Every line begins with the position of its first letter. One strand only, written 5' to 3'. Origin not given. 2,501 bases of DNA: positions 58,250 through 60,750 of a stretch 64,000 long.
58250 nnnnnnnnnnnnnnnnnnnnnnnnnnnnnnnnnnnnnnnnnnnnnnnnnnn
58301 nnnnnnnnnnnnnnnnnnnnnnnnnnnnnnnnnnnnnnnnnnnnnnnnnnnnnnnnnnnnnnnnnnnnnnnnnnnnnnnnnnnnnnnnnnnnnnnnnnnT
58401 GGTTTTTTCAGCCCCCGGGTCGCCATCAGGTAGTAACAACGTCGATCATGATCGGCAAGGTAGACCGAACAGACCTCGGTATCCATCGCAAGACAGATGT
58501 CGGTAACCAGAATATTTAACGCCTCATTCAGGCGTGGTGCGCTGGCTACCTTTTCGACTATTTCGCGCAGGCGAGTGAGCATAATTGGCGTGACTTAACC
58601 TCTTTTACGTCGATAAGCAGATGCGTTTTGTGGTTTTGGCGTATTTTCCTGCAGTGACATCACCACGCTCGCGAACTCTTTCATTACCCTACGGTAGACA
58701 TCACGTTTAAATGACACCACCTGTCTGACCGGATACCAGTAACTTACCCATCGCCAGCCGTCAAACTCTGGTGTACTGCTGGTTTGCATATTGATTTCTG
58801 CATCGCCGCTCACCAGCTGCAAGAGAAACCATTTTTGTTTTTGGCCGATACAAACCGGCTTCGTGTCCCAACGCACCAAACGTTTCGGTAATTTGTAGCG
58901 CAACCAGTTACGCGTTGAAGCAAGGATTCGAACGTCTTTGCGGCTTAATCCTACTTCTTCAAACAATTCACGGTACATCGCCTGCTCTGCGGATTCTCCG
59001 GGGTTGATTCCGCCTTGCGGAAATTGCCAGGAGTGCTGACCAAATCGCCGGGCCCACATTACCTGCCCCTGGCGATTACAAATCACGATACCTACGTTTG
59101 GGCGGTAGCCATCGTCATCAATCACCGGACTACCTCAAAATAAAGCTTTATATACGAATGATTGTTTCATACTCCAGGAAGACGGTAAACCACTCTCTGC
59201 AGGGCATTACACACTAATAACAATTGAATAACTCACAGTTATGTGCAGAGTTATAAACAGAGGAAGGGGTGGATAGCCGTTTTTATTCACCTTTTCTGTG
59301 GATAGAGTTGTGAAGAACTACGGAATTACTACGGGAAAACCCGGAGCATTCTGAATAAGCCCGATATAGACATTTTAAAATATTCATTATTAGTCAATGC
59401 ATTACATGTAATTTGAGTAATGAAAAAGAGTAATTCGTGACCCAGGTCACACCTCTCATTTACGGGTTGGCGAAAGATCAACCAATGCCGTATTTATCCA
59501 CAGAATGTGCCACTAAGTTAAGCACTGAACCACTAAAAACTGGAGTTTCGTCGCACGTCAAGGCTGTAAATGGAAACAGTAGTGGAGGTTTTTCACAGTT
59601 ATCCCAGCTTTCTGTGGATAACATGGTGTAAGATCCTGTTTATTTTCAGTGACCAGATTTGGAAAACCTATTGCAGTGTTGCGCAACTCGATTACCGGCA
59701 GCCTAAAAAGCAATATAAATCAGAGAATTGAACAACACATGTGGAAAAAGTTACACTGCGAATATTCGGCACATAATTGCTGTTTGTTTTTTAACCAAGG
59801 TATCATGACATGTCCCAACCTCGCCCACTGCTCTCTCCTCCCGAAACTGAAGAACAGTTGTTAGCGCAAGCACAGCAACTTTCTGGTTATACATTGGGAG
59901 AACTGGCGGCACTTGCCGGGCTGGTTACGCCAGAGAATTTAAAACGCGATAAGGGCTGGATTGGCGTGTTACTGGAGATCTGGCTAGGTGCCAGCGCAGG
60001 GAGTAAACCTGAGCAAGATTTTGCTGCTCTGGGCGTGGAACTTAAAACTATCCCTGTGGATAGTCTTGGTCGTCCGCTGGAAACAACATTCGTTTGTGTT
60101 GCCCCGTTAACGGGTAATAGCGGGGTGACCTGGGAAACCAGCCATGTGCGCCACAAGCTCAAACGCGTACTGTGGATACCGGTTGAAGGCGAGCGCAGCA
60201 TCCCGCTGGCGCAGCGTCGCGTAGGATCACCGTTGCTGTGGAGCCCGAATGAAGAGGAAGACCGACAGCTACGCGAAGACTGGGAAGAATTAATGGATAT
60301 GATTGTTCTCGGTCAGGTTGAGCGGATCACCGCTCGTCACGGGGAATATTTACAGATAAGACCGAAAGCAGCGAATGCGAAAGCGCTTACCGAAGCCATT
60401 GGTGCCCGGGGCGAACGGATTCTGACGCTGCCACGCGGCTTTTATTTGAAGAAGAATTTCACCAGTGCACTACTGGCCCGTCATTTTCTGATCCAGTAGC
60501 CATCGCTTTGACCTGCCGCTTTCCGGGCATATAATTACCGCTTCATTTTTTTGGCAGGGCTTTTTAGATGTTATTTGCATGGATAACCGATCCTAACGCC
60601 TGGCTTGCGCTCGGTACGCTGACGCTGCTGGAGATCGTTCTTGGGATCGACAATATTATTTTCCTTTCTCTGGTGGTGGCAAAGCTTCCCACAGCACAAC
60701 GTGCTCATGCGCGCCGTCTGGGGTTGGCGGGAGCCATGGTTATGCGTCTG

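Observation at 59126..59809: DnaA-box cluster (DARS2-type element) in the rppH–mutH spacer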

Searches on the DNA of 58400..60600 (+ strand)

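Call 4: search_dna_similar(query=window:59126-59809:+, collection=ecoli_genomes, mode=near, max_rows=15)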
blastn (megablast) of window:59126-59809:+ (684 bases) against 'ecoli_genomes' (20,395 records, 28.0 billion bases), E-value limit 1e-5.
Records with a match: 5425; places in all: 5431; records where one place covers at least 80% of the query: 5422.
Genomes with a match: 5425 of 5426; with a place that covers at least 80% of the query: 5422. Places per genome that has any: lowest 1, median 1, highest 2. On chromosomes: 5430 places; on plasmids: 1.
Best place of each record, by identity: >=99% 1809; 95-99% 3616.
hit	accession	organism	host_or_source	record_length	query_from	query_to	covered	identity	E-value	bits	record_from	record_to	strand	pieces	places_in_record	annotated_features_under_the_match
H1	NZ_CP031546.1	Escherichia coli strain cq9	pig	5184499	1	684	100%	100.0%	0e+0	1264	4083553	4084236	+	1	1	ygdT: protein YgdT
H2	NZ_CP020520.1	Escherichia coli strain 190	Homo sapiens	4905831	1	684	100%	100.0%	0e+0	1264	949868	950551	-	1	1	ygdT: protein YgdT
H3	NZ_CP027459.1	Escherichia coli strain 90-3040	missing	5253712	1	684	100%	100.0%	0e+0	1264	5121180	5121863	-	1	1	ygdT: protein YgdT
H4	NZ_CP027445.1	Escherichia coli strain 2013C-3492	Homo sapiens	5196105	1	684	100%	100.0%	0e+0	1264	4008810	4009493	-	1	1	ygdT: protein YgdT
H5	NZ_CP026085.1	Escherichia coli strain DH5alpha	-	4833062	1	684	100%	100.0%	0e+0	1264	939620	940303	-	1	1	ygdT: protein YgdT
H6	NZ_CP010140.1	Escherichia coli strain D3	dog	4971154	1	684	100%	100.0%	0e+0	1264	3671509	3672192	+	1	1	ygdT: protein YgdT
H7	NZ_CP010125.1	Escherichia coli strain C8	cow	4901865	1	684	100%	100.0%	0e+0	1264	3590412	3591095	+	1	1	ygdT: protein YgdT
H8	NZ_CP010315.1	Escherichia coli strain 789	Turkey with septicemic infection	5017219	1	684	100%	100.0%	0e+0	1264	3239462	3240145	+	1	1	ygdT: protein YgdT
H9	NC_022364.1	Escherichia coli LY180 strain LY180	-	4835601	1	684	100%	100.0%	0e+0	1264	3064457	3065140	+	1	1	ygdT: protein YgdT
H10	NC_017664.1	Escherichia coli W strain W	-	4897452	1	684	100%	100.0%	0e+0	1264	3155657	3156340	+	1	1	ygdT: protein YgdT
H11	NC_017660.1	Escherichia coli KO11FL strain KO11FL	-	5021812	1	684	100%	100.0%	0e+0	1264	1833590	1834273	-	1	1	ygdT: protein YgdT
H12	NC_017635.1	Escherichia coli W strain W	-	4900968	1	684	100%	100.0%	0e+0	1264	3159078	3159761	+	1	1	ygdT: protein YgdT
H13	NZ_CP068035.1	Escherichia coli strain U90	swine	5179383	1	684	100%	100.0%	0e+0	1264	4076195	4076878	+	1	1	ygdT: protein YgdT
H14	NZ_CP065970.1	Escherichia coli strain FDAARGOS_1058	missing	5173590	1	684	100%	100.0%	0e+0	1264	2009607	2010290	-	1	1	ygdT: protein YgdT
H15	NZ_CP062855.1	Escherichia coli O20:H12 strain Res13-Lact-PEB17-18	Sus scrofa domesticus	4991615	1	684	100%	100.0%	0e+0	1264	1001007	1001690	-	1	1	ygdT: protein YgdT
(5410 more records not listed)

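Call 5: search_rna_families(source=window, start=58400, end=60600, threshold=evalue, max_evalue=1)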
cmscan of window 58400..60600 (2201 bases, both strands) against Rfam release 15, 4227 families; matches with E-value up to 1: 1.
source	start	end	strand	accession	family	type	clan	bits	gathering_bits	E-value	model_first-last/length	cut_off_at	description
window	60381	60442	+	RF01630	ceN40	Gene; snRNA; snoRNA; CD-box;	-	17.3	35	0.63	1-123/123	no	Nematode snoRNA ceN40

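Call 6: get_annotated_region(hit=H5, flank=2500)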
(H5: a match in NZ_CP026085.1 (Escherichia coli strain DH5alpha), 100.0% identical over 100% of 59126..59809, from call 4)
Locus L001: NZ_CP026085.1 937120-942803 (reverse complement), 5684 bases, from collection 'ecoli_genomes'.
description: Escherichia coli strain DH5alpha chromosome, complete genome
organism: Escherichia coli strain DH5alpha (NCBI taxid 562)
replicon: chromosome; assembly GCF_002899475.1
host: -; source: -; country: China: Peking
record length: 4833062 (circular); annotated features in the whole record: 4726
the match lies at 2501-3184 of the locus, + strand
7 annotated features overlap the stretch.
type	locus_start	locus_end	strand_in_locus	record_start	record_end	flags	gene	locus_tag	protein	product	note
CDS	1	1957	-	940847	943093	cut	ptsP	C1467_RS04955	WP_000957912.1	phosphoenolpyruvate--protein phosphotransferase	-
CDS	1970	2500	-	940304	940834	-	rppH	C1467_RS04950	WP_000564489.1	RNA pyrophosphohydrolase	-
CDS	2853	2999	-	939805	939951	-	ygdT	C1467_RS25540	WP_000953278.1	protein YgdT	-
CDS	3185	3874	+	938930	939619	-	mutH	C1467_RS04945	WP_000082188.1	DNA mismatch repair endonuclease MutH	-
CDS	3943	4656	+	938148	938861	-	ygdQ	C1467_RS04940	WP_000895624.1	TerC family protein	-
CDS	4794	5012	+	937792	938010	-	ygdR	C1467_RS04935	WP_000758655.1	lipoprotein YgdR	-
CDS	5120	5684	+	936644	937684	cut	tas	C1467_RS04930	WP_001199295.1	NADP(H)-dependent aldo-keto reductase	-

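Call 23: search_dna_similar(query=window:59126-59809:+, collection=ecoli_genomes, mode=near, rows=spread, max_rows=30)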
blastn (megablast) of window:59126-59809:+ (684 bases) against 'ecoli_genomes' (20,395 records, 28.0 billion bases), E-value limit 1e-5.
Records with a match: 5425; places in all: 5431; records where one place covers at least 80% of the query: 5422.
Genomes with a match: 5425 of 5426; with a place that covers at least 80% of the query: 5422. Places per genome that has any: lowest 1, median 1, highest 2. On chromosomes: 5430 places; on plasmids: 1.
Best place of each record, by identity: >=99% 1809; 95-99% 3616.
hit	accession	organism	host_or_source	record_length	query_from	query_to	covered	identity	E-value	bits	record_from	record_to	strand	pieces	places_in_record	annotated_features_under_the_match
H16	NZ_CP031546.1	Escherichia coli strain cq9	pig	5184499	1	684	100%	100.0%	0e+0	1264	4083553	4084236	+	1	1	ygdT: protein YgdT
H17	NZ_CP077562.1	Escherichia coli O111:H8 strain 9662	Homo sapiens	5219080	1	684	100%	99.9%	0e+0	1258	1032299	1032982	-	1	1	ygdT: protein YgdT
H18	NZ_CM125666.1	Escherichia coli strain 2020S05-013-18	not applicable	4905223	1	684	100%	99.7%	0e+0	1253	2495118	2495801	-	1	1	ygdT: protein YgdT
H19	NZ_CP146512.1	Escherichia coli strain EH53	Homo sapiens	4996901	1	684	100%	99.6%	0e+0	1247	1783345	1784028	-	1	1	ygdT: protein YgdT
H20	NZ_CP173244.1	Escherichia coli strain SRY157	Homo sapiens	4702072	1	684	100%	99.6%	0e+0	1247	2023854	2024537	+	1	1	ygdT: protein YgdT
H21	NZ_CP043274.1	Escherichia coli strain WCHEC035148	Homo sapiens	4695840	1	684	100%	99.4%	0e+0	1242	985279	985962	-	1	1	ygdT: protein YgdT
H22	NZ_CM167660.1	Escherichia coli strain 73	Homo sapiens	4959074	1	684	100%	99.4%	0e+0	1242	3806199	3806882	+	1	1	ygdT: protein YgdT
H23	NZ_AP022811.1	Escherichia coli strain JE86-ST02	Homo sapiens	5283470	1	684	100%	99.3%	0e+0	1236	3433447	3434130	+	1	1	ygdT: protein YgdT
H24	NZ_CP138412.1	Escherichia coli strain 50EVA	Homo sapiens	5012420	1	684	100%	99.3%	0e+0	1236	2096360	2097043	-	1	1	ygdT: protein YgdT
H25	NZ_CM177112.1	Escherichia coli strain GN4741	Homo sapiens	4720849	1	684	100%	99.3%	0e+0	1236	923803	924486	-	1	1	ygdT: protein YgdT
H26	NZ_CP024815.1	Escherichia coli strain CREC-629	Homo sapiens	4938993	1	684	100%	99.0%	0e+0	1225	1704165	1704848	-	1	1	ygdT: protein YgdT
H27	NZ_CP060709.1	Escherichia coli strain ST18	not applicable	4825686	1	684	100%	99.0%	0e+0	1225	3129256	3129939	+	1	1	ygdT: protein YgdT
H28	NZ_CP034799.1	Escherichia coli strain 2009C-4687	missing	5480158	1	684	100%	99.0%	0e+0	1225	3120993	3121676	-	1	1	ygdT: protein YgdT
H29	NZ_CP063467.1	Escherichia coli strain EM20-18-50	not applicable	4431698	1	684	100%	99.0%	0e+0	1225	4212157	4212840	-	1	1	ygdT: protein YgdT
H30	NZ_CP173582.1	Escherichia coli strain 98195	Homo sapiens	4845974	1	684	100%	99.0%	0e+0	1225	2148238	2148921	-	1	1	ygdT: protein YgdT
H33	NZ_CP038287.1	Escherichia coli O157:H7 strain TX 376-2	cattle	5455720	1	684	100%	98.8%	0e+0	1219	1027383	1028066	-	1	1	ygdT: protein YgdT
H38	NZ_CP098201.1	Escherichia coli strain Z0117EC0056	Canis lupus familiaris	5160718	1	684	100%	98.2%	0e+0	1197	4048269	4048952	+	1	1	ygdT: protein YgdT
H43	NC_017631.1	Escherichia coli ABU 83972 strain ABU 83972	Homo sapiens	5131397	1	684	100%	98.0%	0e+0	1186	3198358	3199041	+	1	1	ygdT: protein YgdT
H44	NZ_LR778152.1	Escherichia coli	water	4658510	1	684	100%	98.0%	0e+0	1186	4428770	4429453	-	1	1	ygdT: protein YgdT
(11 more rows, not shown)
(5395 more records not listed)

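Call 87: get_annotated_region(hit=H43, flank=0)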
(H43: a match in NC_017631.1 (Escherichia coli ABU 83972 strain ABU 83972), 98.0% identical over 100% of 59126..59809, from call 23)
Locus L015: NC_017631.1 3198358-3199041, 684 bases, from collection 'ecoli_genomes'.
description: Escherichia coli ABU 83972, complete sequence
organism: Escherichia coli ABU 83972 strain ABU 83972 (NCBI taxid 655817)
replicon: chromosome; assembly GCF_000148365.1
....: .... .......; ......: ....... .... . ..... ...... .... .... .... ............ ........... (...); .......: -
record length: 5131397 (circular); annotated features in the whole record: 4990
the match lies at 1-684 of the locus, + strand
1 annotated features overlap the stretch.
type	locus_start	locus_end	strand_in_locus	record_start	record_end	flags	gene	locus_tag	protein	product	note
CDS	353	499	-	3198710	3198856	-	ygdT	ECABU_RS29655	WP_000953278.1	protein YgdT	-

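Call 88: get_annotated_region(hit=H44, flank=0)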
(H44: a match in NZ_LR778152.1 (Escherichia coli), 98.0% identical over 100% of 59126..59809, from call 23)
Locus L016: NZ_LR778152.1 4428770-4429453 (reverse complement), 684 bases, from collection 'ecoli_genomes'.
description: Escherichia coli isolate SC477 chromosome 1
organism: Escherichia coli (NCBI taxid 562)
replicon: chromosome; assembly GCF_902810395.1
host: -; source: water; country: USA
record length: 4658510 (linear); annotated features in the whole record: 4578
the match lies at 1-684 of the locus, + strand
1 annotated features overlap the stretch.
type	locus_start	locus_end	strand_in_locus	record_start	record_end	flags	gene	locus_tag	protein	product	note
CDS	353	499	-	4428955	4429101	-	ygdT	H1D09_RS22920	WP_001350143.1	protein YgdT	-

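Call 89: get_annotated_region(hit=H33, flank=0)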
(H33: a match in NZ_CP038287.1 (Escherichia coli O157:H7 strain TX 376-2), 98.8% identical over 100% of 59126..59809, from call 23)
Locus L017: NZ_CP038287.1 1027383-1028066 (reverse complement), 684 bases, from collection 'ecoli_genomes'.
description: Escherichia coli O157:H7 strain TX 376-2 chromosome, complete genome
organism: Escherichia coli O157:H7 strain TX 376-2 (NCBI taxid 83334)
replicon: chromosome; assembly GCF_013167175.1
host: cattle; source: cattle feces; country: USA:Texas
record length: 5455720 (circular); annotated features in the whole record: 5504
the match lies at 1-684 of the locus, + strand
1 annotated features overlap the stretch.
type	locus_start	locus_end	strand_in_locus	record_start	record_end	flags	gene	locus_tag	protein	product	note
CDS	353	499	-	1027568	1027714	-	ygdT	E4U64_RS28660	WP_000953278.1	protein YgdT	-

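Call 90: get_annotated_region(hit=H38, flank=0)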
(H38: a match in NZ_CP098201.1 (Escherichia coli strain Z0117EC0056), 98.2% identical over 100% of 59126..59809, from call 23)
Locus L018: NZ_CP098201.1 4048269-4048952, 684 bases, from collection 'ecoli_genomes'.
description: Escherichia coli strain Z0117EC0056 chromosome, complete genome
organism: Escherichia coli strain Z0117EC0056 (NCBI taxid 562)
replicon: chromosome; assembly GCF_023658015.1
host: Canis lupus familiaris; source: -; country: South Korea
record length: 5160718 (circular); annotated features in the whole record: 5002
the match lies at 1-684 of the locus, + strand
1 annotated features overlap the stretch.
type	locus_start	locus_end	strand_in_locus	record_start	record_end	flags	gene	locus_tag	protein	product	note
CDS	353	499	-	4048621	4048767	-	ygdT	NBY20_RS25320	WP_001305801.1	protein YgdT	-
